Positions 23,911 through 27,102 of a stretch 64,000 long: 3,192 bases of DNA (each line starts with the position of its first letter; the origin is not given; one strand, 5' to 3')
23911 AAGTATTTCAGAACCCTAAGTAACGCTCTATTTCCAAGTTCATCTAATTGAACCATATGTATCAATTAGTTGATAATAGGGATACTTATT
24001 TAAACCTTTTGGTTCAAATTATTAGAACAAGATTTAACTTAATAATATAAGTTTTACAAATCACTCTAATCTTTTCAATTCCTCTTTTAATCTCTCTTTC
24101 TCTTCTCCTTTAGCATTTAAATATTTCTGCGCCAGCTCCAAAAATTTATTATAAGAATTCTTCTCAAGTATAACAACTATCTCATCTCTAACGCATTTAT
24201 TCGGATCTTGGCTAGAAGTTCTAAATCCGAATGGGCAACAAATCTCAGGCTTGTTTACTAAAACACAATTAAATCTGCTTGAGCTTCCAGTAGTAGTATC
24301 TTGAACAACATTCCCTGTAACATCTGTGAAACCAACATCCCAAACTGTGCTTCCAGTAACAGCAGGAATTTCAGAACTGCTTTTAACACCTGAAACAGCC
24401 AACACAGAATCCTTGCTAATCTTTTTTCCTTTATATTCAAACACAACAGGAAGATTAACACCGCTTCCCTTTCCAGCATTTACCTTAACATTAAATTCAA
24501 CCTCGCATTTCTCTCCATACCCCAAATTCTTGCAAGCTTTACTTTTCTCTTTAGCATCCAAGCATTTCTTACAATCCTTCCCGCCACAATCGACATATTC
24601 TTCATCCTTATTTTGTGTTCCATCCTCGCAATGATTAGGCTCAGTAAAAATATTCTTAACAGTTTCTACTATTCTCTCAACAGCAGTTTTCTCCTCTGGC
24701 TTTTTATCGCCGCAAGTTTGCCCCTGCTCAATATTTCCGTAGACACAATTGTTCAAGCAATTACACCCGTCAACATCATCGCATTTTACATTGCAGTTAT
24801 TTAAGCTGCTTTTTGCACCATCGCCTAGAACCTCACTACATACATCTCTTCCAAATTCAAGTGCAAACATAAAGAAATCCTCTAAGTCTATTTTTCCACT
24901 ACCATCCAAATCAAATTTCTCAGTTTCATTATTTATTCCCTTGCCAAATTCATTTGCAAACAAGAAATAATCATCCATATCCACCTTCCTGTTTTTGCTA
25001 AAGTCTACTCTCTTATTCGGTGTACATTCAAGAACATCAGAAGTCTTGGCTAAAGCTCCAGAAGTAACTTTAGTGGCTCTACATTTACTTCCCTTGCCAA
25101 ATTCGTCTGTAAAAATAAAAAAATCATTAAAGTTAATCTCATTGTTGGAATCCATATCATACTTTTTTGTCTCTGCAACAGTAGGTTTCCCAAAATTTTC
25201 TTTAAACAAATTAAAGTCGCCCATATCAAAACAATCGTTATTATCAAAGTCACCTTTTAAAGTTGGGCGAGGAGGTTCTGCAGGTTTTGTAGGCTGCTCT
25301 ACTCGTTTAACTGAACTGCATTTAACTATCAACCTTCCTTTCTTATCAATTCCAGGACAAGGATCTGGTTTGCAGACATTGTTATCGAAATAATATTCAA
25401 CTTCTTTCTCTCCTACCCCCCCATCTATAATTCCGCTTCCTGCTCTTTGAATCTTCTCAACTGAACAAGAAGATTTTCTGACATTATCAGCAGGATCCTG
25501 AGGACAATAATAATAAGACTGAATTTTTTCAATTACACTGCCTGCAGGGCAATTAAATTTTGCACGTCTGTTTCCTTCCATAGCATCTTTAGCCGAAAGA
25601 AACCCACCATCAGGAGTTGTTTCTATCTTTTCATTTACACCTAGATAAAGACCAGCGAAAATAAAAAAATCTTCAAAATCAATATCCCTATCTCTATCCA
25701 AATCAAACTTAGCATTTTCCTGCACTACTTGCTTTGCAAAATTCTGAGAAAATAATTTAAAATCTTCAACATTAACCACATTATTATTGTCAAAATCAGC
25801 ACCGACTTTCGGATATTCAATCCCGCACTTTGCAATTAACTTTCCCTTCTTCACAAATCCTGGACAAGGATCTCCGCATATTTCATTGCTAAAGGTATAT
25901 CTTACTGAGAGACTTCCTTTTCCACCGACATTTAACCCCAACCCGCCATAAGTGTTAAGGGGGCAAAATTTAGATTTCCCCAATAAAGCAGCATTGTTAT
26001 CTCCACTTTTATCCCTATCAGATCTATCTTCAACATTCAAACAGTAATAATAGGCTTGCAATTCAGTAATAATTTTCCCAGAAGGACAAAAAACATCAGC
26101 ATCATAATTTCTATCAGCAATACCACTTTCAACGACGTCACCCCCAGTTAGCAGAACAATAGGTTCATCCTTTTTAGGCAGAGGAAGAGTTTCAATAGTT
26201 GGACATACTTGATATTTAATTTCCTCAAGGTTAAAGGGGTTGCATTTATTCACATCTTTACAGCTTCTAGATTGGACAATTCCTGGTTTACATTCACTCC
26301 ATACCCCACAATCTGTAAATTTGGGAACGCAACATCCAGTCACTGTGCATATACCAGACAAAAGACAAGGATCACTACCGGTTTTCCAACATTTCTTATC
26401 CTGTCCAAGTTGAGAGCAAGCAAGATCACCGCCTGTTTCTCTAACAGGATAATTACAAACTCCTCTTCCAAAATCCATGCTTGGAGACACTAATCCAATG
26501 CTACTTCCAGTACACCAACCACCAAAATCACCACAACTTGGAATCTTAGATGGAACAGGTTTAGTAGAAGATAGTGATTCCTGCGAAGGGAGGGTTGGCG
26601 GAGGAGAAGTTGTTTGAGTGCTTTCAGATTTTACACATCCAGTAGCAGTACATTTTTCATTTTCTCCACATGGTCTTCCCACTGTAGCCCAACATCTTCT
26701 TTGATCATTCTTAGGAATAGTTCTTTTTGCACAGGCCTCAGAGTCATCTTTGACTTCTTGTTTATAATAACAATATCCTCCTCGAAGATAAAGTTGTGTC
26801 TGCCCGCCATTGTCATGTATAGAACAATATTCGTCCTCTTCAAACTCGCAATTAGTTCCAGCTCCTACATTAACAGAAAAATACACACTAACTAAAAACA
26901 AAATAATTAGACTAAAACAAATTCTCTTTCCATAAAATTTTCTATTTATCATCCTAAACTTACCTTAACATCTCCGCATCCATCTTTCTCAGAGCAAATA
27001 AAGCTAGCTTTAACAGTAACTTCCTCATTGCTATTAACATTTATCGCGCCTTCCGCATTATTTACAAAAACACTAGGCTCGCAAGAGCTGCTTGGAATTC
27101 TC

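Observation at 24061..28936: Operon coupling an archaeal pilin to two large Cys-rich secreted proteins with dockerin and MopE-like repeats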

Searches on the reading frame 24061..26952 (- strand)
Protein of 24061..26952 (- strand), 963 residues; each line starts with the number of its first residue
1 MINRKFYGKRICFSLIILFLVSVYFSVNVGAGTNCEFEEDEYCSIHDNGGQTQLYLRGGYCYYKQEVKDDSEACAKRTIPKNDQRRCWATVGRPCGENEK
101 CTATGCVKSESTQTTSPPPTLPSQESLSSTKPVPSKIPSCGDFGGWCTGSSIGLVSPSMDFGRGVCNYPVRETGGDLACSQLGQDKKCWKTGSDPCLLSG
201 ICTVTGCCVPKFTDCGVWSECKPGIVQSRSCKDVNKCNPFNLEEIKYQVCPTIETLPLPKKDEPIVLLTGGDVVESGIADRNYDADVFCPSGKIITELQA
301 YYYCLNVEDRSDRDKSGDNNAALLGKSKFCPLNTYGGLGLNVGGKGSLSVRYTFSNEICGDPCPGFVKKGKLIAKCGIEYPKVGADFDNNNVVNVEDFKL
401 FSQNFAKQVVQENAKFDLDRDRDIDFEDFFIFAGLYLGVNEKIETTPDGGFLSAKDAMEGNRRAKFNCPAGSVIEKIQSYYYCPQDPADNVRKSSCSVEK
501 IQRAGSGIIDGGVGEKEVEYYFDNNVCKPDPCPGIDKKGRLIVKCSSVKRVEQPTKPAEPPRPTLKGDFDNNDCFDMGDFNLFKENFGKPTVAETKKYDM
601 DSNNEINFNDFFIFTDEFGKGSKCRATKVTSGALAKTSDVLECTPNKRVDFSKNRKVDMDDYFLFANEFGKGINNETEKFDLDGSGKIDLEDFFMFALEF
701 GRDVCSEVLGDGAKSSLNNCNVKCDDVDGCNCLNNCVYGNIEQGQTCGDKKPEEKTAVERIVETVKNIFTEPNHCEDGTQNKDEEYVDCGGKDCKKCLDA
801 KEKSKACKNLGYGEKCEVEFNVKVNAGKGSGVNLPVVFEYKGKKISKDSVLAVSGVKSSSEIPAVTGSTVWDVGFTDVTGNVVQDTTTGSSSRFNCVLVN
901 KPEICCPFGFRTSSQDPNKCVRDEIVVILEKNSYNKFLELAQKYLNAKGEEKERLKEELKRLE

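Call 3: search_protein_families(library=pfam, proteins=[window:24061-26952:-], max_evalue=1)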
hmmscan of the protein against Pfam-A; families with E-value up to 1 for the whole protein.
window:24061-26952:- (963 aa): 5 families
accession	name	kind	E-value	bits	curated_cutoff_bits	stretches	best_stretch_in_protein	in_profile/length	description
PF00404.24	Dockerin_1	-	1.1e-05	25.9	22.9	2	566-611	1-49/57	Dockerin type I domain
PF00036.39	EF-hand_1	-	0.0011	18.8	25.4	1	678-695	7-24/29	EF hand domain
PF13202.12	EF-hand_5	-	0.03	14.3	25.9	1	679-693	7-21/25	EF hand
PF13405.12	EF-hand_6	-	0.24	11.7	25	1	679-696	8-25/30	EF-hand domain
PF13499.12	EF-hand_7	-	0.31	11.9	30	1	386-431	12-64/67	EF-hand domain pair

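Call 4: search_protein_families(library=ncbifam, proteins=[window:24061-26952:-], max_evalue=1)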
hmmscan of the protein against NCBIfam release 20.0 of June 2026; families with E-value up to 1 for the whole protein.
window:24061-26952:- (963 aa): 1 family
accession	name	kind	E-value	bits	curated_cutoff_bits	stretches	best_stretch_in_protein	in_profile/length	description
NF041540.1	dockerin_GC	domain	0.0015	18.9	29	1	653-700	14-63/67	GC-type dockerin domain-anchored protein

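Call 10: find_homologous_proteins(query=window:24061-26952:-)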
Query window:24061-26952:- (963 aa): 1 proteins with E <= 0.001 among 8000 candidates.
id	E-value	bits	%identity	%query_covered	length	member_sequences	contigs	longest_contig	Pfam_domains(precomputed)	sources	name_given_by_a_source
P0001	0.0e+0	2255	100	100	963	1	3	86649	PF00404.25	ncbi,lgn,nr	ncbi:hypothetical protein HYV89_00295 [Candidatus Woesearchaeota archaeon]|nr:hypothetical protein [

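Call 45: search_solved_structures(query=window:24061-26952:-, max_evalue=1)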
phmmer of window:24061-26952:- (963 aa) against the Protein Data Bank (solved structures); distinct sequences matched with E-value up to 1: 1.
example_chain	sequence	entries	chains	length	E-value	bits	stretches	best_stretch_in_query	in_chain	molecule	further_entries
2y3n_B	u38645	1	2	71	0.002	19.3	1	650-708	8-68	CELLULOSOMAL FAMILY-48 PROCESSIVE GLYCOSIDE HYDROLASE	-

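Call 64: search_protein_representatives(protein=window:24061-26952:-)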
Query: 963 residues. Proteins with E-value up to 0.001 (for the whole library): 431; up to 1e-10: 29; up to 1e-30: 5. The best 150 are listed.
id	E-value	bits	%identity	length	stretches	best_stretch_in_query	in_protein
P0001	0.0e+00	2255.0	100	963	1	1-963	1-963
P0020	3.0e-243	826.4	55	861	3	633-961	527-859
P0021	3.2e-205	700.6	66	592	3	640-963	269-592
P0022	2.7e-61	224.1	42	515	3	765-954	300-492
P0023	2.6e-32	128.2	34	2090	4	447-559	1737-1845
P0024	5.2e-27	110.6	56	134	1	5-117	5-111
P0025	1.7e-25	105.6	41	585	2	801-962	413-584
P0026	1.7e-22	95.7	32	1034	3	641-753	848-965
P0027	8.3e-21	90.1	38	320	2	650-767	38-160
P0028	1.7e-16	75.8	35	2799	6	278-384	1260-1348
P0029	5.4e-16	74.2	43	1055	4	381-449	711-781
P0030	6.4e-16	73.9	37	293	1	455-625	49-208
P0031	6.6e-16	73.9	34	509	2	775-962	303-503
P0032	1.7e-15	72.5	42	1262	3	641-712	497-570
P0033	2.1e-15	72.2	37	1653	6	557-625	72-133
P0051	9.2e-10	53.5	37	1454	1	382-548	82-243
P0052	2.2e-09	52.3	41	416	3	286-553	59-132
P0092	8.9e-07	43.7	37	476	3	447-548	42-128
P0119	3.5e-06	41.7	37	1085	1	485-620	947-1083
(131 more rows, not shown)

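Call 65: search_protein_families(library=pfam, proteins=[P0023, P0028, P0030, P0051, P0052, P0092, P0119, P0020, P0022], max_evalue=0.01)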
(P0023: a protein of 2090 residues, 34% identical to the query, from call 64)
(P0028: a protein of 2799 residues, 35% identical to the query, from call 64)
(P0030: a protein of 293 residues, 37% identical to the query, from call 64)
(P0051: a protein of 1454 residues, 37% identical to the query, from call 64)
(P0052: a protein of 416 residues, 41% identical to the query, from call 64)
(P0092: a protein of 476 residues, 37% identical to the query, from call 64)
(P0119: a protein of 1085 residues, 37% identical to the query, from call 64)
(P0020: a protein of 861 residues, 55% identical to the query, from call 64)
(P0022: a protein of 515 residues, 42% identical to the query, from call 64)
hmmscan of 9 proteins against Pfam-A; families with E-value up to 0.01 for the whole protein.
P0023 (2090 aa): 2 families
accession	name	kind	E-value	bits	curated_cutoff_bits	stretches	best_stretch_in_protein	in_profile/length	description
PF11617.13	Cu-binding_MopE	-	2.9e-22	79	27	3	1283-1312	1-29/30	Putative metal-binding motif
PF02140.24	SUEL_Lectin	-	2.3e-09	37.9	31.4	1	242-325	1-80/80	D-galactoside/L-rhamnose binding SUEL lectin domain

P0028 (2799 aa): 12 families
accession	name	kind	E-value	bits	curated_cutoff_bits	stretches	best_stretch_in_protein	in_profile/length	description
PF00041.27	fn3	-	2.5e-20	72.9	25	2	1554-1638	1-78/84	Fibronectin type III domain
PF00404.24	Dockerin_1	-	4.4e-15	56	22.9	4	1396-1444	2-50/57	Dockerin type I domain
PF25059.1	FN3_DSCAM-DSCAML_C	-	4.1e-08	33.9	39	1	1573-1638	13-74/89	DSCAM/DSCAML C-terminal Fn3-like domain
PF24681.1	Kelch_KLHDC2_KLHL20_DRC7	-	6.7e-07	29.3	50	1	396-560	56-221/221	KLHDC2/KLHL20/DRC7 Kelch-repeats domain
PF16656.11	Pur_ac_phosph_N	-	2.9e-05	25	30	0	682-762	12-90/93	Purple acid Phosphatase, N-terminal domain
PF24981.1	Beta-prop_ATRN-LZTR1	-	3.8e-05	23.5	50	1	397-568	46-227/289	Attractin/LZTR1 beta-propeller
PF24996.1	NANM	-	0.00025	20.4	45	0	523-564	290-331/350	N-acetylneuraminate epimerase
PF24517.2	CBM96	-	0.00031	21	26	1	57-165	34-141/164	Carbohydrate-binding module family 96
PF01344.31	Kelch_1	-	0.00057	19.8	20.1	0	446-472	4-29/46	Kelch motif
PF24489.1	Ig_J_second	-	0.0013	19.2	27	0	722-762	50-91/105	Tip attachment protein J second Ig-like domain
PF13418.12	Kelch_4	-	0.0015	18.9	21.6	0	450-471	9-30/49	Galactose oxidase, central domain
PF13841.11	Defensin_beta_2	-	0.0048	17.7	22.2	1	188-218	1-30/30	Beta defensin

P0030 (293 aa): 0 families

P0051 (1454 aa): 2 families
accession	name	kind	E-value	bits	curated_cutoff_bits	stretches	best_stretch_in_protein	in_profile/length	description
PF00082.27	Peptidase_S8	-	2.5e-60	204.7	21.8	1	497-783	1-286/288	Subtilase family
PF05922.21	Inhibitor_I9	-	2.4e-06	28.5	21.2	1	407-463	27-81/82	Peptidase inhibitor I9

P0052 (416 aa): 0 families

P0092 (476 aa): 3 families
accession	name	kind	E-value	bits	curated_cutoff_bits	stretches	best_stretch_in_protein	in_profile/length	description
PF00404.24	Dockerin_1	-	9.4e-05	23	22.9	1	311-355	3-50/57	Dockerin type I domain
PF00036.39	EF-hand_1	-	0.002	18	25.4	1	339-356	7-24/29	EF hand domain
PF13833.12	EF-hand_8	-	0.0073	16.5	28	0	339-355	32-48/54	EF-hand domain pair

P0119 (1085 aa): 13 families
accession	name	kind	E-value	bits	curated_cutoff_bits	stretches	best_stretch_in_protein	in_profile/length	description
PF25021.1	TEN_NHL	-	3.2e-130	434.7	27.1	17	315-365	130-178/357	Teneurin NHL domain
PF01436.27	NHL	-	6.5e-66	215.7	20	6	326-352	1-27/28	NHL repeat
PF06739.17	SBBP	-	5.1e-24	84.4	20.5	0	870-890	10-29/38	Beta-propeller repeat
PF08450.18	SGL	-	2.3e-17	63.8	26.3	1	339-417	147-218/246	SMP-30/Gluconolactonase/LRE-like region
PF24684.1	Vgb_lyase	-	3e-14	53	50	0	708-851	98-214/290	Virginiamycin B lyase family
PF15533.11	Ntox33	-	7.1e-10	39.7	28.4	0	657-674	34-52/65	Bacterial toxin 33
PF22701.2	Mala_s_1-like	-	1e-09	38.9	27.5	0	768-889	46-145/195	Mal s 1 allergenic protein-like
PF05787.19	PhoX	-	8.6e-07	28.9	24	0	326-429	372-474/515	Alkaline phosphatase PhoX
PF13449.12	Phytase-like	-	1.1e-05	25.9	27.6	0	280-359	23-100/284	Esterase-like activity of phytase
PF06977.17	SdiA-regulated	-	2.6e-05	24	21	0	700-723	216-239/249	SdiA-regulated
PF07494.17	Reg_prop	-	0.00044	20.6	20.4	0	57-70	8-21/24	Two component regulator propeller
PF22203.1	Sca2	-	0.0029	17.2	27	0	685-735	194-244/329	Surface cell antigen Sca2 helical repeat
PF23500.1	DUF7133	-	0.0035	17.1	27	0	484-523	21-62/385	Domain of unknown function (DUF7133)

P0020 (861 aa): 1 family
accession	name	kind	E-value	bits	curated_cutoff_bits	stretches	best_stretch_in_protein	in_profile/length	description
PF13405.12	EF-hand_6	-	0.00042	20.3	25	0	573-593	7-27/30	EF-hand domain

P0022 (515 aa): 1 family
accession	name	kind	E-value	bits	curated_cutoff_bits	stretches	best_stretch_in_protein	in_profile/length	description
PF00404.24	Dockerin_1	-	0.00059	20.4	22.9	1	223-270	2-52/57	Dockerin type I domain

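Call 91: list_cluster_members(proteins=[P0020, P0021, P0023, P0028, P0030, P0052, P0092, P0051, P0022])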
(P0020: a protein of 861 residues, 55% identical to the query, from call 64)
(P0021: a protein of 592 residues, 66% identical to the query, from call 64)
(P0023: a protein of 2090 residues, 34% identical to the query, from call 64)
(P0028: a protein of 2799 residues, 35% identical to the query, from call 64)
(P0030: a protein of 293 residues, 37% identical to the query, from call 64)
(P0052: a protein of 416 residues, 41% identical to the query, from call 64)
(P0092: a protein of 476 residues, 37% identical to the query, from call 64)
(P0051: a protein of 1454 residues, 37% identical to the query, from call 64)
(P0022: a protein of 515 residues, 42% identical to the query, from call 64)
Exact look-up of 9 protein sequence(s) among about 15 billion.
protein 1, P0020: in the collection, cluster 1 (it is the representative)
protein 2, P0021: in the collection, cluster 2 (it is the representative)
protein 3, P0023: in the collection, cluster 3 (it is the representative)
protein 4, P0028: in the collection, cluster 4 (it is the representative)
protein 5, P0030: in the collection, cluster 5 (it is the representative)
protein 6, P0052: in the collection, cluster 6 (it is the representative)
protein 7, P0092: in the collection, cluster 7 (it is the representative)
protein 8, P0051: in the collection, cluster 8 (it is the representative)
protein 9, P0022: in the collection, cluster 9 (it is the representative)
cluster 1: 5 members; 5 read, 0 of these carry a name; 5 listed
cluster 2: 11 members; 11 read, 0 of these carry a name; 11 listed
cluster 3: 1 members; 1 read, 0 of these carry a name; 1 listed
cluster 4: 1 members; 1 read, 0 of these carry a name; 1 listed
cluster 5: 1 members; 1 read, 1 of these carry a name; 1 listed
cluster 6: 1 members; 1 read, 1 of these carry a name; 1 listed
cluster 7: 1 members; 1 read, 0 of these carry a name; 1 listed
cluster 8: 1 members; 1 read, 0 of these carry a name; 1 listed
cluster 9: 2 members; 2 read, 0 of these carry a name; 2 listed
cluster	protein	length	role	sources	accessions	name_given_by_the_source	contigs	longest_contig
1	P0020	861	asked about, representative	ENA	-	-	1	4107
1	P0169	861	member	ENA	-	-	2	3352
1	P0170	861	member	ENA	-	-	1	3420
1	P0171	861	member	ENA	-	-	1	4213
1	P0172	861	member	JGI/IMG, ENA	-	-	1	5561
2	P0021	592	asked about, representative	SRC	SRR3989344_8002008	-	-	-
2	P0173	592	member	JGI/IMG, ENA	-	-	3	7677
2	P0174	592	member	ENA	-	-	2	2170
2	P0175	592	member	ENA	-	-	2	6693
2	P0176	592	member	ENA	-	-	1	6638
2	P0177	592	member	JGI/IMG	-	-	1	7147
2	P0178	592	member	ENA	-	-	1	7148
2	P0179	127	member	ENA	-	-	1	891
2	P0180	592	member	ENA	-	-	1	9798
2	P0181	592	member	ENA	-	-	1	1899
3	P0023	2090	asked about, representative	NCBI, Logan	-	-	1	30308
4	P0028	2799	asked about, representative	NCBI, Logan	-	-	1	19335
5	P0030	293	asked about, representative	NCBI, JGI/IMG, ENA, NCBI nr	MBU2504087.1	MAG: hypothetical protein KJ879_03505 [Nanoarchaeota archaeon] | hypothetical protein [Nanoarchaeota archaeon]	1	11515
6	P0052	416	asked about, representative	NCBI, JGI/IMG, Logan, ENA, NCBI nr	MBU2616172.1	MAG: hypothetical protein KKC19_03650 [Nanoarchaeota archaeon] | hypothetical protein [Nanoarchaeota archaeon]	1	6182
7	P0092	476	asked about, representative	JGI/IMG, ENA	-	-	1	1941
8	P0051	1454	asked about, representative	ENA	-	-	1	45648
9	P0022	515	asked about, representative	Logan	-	-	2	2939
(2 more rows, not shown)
